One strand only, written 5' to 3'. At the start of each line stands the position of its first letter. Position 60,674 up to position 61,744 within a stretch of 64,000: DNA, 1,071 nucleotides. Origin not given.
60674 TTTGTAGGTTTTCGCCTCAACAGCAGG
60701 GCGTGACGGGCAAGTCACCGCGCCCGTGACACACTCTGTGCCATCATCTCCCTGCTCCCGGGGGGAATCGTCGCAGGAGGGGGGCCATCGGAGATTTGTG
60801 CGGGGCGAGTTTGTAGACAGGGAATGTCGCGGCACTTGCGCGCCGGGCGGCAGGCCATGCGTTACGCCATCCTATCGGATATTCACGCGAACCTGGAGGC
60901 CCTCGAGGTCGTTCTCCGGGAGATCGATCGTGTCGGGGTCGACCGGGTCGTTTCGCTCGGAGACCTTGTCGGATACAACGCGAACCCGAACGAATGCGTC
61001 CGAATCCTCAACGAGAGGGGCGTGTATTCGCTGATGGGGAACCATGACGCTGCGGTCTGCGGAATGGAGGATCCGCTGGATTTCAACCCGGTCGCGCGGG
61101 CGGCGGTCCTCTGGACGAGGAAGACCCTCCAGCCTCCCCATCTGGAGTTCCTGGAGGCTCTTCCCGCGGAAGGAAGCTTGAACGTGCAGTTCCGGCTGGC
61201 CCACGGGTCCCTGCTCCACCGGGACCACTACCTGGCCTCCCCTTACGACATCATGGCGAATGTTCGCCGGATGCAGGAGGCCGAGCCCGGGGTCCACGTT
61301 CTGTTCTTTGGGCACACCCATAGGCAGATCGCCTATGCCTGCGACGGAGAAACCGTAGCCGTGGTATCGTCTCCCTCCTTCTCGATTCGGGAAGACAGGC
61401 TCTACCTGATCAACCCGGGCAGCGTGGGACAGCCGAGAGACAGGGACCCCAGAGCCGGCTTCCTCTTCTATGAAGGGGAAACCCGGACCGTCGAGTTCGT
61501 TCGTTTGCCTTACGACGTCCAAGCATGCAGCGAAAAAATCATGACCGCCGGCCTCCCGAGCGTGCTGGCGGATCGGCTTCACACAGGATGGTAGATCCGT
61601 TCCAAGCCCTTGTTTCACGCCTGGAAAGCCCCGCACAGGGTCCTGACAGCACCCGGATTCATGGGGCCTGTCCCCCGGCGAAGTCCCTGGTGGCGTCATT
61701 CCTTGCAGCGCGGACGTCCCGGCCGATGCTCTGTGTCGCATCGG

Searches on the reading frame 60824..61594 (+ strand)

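Call 41: search_protein_families(library=ncbifam, proteins=[window:60824-61594:+], max_evalue=0.00001)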
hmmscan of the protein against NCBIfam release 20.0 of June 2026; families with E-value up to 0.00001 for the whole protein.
window:60824-61594:+ (256 aa): 2 families
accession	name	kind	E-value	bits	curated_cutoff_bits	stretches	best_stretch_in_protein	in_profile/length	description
TIGR00040.1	yfcE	subfamily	8.9e-13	48.6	56.25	1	12-175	1-125/158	YfcE family phosphodiesterase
NF006988.0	PRK09453.1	equivalog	1.5e-09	38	117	0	12-78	1-77/183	phosphodiesterase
